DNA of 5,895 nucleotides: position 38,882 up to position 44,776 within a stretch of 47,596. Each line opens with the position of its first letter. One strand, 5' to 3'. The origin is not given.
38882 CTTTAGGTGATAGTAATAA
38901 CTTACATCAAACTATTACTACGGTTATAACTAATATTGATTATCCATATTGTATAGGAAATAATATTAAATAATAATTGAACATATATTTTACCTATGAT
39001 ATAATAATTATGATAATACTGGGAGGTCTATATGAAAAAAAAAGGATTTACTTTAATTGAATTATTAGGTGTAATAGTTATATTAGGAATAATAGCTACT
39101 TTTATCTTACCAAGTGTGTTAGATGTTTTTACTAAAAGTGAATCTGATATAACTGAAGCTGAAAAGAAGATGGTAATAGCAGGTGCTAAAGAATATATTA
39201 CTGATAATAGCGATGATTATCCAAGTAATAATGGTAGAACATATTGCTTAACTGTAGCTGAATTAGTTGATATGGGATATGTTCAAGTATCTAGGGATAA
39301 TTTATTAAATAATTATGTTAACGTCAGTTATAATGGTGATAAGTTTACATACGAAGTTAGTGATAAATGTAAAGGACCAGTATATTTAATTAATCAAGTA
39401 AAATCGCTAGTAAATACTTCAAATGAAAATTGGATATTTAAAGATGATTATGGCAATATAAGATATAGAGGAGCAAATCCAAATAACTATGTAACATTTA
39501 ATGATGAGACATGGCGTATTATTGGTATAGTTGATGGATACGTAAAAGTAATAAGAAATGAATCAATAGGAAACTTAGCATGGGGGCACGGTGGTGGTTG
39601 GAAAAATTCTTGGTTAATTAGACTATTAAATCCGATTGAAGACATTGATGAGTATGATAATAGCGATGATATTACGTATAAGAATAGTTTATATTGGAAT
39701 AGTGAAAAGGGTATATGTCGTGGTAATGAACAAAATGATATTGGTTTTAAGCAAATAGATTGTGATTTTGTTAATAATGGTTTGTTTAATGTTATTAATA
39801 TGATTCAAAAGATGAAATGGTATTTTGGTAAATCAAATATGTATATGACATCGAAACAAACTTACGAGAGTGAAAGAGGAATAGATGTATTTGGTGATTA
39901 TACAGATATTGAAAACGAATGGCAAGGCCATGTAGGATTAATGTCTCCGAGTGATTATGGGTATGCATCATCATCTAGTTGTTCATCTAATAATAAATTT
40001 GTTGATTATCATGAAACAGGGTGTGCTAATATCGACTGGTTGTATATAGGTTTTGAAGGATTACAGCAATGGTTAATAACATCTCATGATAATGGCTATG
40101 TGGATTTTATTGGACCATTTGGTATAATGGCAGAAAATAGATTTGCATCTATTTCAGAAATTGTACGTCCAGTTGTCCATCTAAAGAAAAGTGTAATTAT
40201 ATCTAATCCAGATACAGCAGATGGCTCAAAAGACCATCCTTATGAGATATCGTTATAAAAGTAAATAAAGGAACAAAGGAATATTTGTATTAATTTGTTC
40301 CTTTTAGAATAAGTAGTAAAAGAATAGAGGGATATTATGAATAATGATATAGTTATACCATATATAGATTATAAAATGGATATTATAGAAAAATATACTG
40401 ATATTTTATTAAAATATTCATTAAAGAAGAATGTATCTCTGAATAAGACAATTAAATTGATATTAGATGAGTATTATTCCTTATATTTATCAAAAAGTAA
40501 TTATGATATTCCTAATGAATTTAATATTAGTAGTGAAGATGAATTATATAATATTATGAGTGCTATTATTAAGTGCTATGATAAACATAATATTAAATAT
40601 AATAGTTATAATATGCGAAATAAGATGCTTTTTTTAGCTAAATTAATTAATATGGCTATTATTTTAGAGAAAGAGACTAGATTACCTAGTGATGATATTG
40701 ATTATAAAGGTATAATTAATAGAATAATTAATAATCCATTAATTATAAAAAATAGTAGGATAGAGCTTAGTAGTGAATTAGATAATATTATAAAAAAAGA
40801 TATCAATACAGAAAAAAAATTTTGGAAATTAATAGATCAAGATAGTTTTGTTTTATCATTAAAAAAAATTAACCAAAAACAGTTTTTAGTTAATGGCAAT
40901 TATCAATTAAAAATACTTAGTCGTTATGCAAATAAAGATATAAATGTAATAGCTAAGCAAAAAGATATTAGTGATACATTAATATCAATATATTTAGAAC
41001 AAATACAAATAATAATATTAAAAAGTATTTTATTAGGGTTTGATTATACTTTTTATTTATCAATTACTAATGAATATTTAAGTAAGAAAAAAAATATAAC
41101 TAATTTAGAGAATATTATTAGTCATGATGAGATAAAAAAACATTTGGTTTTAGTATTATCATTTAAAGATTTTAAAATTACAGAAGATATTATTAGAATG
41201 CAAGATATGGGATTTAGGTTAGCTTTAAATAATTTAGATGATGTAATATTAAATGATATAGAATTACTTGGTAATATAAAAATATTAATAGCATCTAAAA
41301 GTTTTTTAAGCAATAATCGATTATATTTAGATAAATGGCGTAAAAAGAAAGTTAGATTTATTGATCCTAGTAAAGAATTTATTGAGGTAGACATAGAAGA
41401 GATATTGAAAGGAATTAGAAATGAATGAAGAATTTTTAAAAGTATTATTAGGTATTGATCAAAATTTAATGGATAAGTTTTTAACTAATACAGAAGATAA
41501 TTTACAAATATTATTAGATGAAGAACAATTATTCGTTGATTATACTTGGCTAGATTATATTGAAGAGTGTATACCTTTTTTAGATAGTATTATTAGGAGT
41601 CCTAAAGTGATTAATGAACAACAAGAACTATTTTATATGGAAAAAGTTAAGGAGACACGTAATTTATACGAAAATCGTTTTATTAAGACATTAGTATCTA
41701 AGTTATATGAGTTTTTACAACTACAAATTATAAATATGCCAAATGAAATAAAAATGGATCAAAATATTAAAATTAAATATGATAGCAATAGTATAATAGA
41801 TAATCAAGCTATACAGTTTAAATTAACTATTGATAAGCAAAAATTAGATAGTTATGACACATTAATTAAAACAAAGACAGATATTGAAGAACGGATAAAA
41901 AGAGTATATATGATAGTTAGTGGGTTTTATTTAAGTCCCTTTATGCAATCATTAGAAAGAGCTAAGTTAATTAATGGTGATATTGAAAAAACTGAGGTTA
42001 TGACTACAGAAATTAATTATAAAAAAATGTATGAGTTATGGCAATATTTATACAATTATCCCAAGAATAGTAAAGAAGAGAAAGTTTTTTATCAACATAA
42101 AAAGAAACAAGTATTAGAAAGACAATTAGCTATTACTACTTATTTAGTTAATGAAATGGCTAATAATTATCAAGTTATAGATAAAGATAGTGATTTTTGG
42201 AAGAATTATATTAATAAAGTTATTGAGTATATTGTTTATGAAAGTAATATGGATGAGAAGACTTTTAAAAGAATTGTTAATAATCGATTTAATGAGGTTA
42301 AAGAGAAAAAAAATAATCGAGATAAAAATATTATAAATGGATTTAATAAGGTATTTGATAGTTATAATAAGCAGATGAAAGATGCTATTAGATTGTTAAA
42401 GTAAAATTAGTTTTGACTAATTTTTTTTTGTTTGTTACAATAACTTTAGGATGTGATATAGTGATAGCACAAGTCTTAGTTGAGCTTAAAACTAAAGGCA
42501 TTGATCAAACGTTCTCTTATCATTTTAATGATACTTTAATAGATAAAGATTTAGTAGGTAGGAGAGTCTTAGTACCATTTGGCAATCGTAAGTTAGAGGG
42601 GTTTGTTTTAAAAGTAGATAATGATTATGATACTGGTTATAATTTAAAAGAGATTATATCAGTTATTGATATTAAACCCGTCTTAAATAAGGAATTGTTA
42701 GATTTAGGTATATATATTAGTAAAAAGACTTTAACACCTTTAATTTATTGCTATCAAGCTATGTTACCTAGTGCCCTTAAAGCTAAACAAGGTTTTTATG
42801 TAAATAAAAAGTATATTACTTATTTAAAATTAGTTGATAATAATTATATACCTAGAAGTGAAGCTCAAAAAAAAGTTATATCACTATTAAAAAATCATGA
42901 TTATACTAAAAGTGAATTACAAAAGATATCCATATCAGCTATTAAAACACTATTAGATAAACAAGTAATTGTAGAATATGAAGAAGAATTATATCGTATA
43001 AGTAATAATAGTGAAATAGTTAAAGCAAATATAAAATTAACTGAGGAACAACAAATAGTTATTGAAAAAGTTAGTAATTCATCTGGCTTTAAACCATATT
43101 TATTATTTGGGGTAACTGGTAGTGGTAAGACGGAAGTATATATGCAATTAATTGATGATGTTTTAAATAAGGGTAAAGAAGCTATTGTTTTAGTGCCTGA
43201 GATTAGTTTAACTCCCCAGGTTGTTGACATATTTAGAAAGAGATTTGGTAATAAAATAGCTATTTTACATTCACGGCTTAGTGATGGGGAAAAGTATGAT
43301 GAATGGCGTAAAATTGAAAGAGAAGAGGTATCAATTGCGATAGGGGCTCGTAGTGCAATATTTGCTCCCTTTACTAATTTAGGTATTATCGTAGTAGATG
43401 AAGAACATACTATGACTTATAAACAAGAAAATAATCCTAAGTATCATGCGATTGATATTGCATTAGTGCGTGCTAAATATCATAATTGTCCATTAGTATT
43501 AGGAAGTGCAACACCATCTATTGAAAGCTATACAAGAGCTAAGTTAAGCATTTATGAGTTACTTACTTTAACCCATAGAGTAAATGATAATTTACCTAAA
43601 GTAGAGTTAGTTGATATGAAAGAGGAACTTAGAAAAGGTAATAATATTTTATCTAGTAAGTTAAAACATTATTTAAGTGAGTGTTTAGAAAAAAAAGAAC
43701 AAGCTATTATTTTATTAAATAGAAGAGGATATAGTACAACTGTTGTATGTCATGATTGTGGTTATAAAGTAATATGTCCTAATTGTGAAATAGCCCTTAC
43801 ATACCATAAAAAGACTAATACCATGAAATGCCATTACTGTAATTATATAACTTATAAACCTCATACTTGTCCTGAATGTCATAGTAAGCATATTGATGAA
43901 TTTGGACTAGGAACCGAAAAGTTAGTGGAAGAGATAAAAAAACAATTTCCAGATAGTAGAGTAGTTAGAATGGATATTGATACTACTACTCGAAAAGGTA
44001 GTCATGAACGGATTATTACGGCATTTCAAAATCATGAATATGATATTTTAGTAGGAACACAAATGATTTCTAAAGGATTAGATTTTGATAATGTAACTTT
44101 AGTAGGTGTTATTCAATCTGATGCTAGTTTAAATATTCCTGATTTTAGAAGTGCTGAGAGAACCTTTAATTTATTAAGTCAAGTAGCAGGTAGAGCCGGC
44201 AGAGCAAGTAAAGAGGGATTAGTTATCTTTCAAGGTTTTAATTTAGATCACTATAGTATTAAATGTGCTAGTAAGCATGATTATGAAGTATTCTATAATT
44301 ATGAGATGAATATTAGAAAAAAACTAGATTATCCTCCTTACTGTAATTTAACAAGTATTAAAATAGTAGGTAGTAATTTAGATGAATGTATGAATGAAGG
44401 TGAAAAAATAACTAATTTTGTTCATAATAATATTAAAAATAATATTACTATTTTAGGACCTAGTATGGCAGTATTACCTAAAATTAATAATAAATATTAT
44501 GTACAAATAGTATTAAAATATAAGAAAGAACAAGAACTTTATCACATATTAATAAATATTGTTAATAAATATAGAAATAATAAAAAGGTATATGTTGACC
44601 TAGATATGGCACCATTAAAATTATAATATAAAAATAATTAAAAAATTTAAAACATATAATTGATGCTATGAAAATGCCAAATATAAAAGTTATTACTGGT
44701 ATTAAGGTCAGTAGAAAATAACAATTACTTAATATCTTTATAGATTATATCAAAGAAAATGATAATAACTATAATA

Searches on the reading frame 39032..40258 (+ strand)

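Call 41: search_protein_families(library=pfam, proteins=[window:39032-40258:+], max_evalue=0.01)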
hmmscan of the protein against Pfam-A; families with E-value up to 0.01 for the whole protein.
window:39032-40258:+ (408 aa): 1 family
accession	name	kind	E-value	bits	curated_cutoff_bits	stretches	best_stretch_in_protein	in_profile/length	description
PF07963.17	N_methyl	-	8e-07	28.8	21.2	1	2-25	3-26/27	Prokaryotic N-terminal methylation motif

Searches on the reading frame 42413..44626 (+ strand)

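Call 41: search_protein_families(library=pfam, proteins=[window:42413-44626:+], max_evalue=0.01)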
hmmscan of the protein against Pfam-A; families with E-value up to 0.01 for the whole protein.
window:42413-44626:+ (737 aa): 7 families
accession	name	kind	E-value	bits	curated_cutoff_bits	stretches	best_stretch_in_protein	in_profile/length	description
PF17764.6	PriA_3primeBD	-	1e-22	80.2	22.7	1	20-119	1-96/96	3'DNA-binding domain (3'BD)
PF00270.35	DEAD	-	4.4e-20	72.5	26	1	211-372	2-163/167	DEAD/DEAH box helicase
PF04851.21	ResIII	-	7.5e-18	65.4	22.5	1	207-369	2-163/164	Type III restriction enzyme, res subunit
PF18074.6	PriA_C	-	4.3e-17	63.2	26.9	1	642-734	1-95/95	Primosomal protein N C-terminal domain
PF00271.37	Helicase_C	-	2e-12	47.8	23.5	1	512-598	38-109/110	Helicase conserved C-terminal domain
PF18319.7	Zn_ribbon_PriA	-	5.7e-11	42.6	26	1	455-478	1-24/27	PriA DNA helicase Cys-rich region (CRR) domain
PF22590.2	Cas3-like_C_2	-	0.00022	21.9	27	0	517-598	34-104/106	CRISPR-associated nuclease/helicase Cas3, C-terminal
